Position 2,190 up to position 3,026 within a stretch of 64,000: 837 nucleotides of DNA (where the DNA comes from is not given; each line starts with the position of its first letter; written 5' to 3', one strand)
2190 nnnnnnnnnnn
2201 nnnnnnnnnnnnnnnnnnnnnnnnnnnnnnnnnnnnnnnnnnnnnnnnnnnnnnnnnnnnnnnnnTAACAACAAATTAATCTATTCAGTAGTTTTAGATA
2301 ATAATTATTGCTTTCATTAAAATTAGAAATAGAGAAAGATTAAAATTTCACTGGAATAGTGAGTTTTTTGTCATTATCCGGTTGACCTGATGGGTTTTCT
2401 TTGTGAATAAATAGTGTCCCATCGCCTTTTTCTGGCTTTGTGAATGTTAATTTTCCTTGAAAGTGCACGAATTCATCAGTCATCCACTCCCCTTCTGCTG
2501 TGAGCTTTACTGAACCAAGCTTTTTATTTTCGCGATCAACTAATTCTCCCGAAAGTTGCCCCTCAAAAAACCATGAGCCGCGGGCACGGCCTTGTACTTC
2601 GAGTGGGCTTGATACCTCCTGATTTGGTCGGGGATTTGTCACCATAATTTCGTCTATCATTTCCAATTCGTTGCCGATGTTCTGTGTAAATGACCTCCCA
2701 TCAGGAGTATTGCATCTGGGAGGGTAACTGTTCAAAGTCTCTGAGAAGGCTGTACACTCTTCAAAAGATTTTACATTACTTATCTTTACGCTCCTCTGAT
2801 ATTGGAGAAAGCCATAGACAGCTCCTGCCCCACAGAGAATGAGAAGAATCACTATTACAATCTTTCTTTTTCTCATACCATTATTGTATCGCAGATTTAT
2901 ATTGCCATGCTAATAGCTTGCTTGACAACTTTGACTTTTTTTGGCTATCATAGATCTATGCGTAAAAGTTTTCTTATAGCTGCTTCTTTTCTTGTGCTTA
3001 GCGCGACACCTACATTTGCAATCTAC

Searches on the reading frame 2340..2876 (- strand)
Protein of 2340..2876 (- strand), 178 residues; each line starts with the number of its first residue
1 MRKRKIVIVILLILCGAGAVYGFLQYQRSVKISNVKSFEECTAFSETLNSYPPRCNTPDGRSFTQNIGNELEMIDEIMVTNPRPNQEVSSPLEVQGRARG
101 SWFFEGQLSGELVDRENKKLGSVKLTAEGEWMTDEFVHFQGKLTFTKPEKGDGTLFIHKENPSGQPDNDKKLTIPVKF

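Call 31: search_protein_families(library=pfam, proteins=[window:2340-2876:-], max_evalue=0.001)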
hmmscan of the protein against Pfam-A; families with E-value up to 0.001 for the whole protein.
window:2340-2876:- (178 aa): 1 family
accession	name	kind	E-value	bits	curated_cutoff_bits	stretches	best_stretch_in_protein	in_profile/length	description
PF10648.15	Gmad2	-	2.5e-14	53.8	25.7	1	77-163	2-83/86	Immunoglobulin-like domain of bacterial spore germination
